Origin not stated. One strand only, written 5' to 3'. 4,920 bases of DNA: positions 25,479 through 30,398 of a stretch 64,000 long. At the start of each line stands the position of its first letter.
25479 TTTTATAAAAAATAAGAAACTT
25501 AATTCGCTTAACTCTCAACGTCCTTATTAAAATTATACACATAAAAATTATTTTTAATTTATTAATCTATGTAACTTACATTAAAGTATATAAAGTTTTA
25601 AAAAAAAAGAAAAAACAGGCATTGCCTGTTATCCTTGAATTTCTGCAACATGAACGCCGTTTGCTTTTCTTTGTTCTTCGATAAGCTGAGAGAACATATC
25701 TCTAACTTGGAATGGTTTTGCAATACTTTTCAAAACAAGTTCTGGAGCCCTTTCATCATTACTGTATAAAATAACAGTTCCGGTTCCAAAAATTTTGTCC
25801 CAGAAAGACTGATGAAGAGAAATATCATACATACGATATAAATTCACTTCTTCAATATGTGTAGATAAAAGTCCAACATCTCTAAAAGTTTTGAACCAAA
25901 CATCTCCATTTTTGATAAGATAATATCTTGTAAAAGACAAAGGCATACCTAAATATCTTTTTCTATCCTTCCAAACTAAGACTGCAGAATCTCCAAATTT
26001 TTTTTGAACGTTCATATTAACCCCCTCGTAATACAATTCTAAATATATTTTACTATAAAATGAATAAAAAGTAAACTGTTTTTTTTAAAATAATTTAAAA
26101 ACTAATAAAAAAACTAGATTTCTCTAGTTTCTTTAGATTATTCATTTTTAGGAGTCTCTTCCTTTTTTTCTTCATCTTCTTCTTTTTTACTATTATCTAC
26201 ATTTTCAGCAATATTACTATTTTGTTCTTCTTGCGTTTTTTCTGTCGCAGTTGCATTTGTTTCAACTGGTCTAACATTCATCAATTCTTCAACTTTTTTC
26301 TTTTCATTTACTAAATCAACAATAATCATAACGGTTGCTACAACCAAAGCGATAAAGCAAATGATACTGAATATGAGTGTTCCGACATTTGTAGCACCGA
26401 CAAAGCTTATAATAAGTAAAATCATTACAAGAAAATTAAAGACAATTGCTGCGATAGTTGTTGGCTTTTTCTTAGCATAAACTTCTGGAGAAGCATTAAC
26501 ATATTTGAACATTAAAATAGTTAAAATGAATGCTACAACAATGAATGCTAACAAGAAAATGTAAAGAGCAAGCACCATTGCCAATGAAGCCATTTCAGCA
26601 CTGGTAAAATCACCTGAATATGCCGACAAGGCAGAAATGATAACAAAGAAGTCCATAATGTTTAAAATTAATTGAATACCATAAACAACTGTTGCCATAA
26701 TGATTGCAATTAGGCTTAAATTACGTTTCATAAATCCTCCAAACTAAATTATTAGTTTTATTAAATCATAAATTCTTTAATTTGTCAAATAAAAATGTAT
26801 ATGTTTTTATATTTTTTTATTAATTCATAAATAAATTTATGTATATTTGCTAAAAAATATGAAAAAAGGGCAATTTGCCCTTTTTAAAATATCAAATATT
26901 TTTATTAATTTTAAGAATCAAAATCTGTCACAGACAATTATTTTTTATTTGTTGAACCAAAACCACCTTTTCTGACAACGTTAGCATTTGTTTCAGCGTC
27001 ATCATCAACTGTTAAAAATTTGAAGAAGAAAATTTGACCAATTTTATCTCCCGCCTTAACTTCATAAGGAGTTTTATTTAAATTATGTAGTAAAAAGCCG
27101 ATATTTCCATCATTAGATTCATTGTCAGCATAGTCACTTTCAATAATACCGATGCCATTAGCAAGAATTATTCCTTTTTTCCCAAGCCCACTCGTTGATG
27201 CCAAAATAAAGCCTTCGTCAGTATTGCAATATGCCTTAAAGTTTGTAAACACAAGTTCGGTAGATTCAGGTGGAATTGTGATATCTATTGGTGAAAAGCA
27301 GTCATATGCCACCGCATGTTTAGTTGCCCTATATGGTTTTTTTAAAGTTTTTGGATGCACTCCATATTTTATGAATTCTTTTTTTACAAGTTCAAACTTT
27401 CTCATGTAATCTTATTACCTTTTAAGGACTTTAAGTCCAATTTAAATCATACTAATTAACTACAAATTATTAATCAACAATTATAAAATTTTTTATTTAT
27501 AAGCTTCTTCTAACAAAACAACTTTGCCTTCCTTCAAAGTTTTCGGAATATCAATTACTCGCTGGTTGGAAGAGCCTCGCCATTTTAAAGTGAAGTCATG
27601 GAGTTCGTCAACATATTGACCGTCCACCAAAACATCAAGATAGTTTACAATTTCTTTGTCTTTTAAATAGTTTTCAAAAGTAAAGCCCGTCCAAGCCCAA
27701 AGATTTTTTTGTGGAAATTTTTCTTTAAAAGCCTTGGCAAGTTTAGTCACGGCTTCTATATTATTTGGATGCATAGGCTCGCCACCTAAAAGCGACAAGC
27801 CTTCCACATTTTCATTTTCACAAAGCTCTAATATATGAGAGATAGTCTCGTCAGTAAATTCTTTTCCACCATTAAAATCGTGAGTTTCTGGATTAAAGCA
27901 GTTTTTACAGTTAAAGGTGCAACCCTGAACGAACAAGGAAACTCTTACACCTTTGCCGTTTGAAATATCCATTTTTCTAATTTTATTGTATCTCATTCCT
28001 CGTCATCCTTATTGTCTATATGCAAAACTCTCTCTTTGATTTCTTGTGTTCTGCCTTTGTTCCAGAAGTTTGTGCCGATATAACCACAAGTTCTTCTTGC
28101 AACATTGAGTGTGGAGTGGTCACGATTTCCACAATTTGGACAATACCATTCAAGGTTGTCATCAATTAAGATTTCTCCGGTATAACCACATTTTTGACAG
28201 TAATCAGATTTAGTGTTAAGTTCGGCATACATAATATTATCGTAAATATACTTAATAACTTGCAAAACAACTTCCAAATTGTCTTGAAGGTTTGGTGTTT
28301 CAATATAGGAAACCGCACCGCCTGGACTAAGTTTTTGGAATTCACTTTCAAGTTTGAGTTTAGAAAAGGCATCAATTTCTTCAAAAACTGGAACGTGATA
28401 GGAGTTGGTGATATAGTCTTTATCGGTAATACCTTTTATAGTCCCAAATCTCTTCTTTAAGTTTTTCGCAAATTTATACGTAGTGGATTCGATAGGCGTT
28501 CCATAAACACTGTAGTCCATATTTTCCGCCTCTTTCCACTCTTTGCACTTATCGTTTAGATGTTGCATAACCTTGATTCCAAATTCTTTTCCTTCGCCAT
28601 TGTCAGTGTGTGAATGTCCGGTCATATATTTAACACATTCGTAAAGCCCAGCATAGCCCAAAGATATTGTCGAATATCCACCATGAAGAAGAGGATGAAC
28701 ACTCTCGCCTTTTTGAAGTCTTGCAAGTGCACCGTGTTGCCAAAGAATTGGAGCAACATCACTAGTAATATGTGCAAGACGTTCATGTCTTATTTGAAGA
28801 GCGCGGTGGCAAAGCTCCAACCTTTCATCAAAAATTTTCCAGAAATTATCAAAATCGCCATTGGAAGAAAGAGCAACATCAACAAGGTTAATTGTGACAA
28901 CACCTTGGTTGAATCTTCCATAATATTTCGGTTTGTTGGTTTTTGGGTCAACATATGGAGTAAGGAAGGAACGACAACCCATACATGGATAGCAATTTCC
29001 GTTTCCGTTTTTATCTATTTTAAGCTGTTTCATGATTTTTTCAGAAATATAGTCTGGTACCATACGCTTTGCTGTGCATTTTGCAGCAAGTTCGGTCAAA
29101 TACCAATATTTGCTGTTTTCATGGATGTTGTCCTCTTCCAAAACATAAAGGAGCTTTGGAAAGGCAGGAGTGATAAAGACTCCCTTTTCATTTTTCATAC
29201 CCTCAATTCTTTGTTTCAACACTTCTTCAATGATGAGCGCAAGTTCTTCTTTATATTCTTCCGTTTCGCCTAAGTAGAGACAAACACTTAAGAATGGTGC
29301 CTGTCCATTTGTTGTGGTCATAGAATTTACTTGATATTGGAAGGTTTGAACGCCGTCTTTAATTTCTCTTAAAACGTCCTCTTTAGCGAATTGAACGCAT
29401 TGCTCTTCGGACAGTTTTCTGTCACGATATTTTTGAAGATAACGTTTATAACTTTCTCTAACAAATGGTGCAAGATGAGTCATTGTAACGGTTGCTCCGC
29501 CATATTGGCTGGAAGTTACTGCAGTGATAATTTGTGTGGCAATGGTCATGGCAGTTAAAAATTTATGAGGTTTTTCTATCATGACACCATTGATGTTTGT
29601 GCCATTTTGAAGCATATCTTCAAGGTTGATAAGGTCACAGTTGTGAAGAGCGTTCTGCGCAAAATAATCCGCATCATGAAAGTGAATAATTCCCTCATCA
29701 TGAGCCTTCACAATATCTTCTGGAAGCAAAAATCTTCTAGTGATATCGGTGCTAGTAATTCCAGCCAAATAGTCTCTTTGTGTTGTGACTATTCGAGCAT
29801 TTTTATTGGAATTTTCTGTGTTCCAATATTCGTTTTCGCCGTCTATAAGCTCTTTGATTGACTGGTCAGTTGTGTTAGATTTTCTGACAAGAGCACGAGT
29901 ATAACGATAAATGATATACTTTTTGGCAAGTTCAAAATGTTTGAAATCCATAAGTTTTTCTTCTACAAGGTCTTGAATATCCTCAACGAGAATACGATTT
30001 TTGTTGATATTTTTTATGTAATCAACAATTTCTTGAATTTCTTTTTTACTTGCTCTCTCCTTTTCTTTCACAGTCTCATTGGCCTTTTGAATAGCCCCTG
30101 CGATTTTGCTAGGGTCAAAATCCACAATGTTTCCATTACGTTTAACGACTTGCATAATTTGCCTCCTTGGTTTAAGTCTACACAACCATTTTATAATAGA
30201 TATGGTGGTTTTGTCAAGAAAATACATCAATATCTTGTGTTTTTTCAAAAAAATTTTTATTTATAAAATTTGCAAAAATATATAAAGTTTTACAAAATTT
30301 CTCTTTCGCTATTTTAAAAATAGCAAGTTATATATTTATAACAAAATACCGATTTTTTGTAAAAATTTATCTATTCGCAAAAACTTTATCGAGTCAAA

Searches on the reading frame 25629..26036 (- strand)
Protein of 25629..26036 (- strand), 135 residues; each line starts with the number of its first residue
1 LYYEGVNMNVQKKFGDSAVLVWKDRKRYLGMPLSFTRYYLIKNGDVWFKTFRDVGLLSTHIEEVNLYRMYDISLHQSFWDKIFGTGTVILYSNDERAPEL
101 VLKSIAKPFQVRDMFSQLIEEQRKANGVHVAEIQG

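Call 10: search_protein_families(library=pfam, proteins=[window:25629-26036:-], max_evalue=0.001)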
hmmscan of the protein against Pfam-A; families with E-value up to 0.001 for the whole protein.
window:25629-26036:- (135 aa): 1 family
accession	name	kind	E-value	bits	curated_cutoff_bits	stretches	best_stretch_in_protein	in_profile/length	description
PF03703.20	bPH_2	-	4.1e-08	33.8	22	1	41-113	8-76/78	Bacterial PH domain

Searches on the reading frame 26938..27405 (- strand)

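Call 10: search_protein_families(library=pfam, proteins=[window:26938-27405:-], max_evalue=0.001)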
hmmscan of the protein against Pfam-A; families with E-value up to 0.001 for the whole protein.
window:26938-27405:- (155 aa): 1 family
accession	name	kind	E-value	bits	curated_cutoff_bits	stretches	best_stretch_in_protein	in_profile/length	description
PF00692.24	dUTPase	-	1e-14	54.8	22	1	23-152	5-128/129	dUTPase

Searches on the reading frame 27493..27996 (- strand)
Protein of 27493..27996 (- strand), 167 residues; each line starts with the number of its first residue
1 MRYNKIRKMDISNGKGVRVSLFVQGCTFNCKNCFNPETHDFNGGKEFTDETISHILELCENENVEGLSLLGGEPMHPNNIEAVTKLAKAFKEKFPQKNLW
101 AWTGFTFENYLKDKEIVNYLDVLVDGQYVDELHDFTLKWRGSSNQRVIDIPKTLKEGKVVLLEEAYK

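Call 10: search_protein_families(library=pfam, proteins=[window:27493-27996:-], max_evalue=0.001)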
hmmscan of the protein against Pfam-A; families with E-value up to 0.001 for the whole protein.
window:27493-27996:- (167 aa): 2 families
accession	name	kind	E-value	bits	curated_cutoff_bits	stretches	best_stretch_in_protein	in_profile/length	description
PF13353.11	Fer4_12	-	1.5e-50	171.5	22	1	13-148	2-137/137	4Fe-4S single cluster domain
PF04055.27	Radical_SAM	-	1e-08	36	29.5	1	22-156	3-138/166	Radical SAM superfamily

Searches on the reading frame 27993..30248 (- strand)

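Call 10: search_protein_families(library=pfam, proteins=[window:27993-30248:-], max_evalue=0.001)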
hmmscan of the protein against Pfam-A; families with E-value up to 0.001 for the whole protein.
window:27993-30248:- (751 aa): 3 families
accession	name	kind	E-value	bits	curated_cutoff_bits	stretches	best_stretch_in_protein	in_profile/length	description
PF13597.11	NRDD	-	3.6e-188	627.2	26.2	1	145-743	1-562/562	Anaerobic ribonucleoside-triphosphate reductase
PF03477.21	ATP-cone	-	9.8e-20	71.3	25.8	1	32-118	1-86/88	ATP cone domain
PF01228.26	Gly_radical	-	1.6e-17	64.4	22.2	1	623-725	3-103/106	Glycine radical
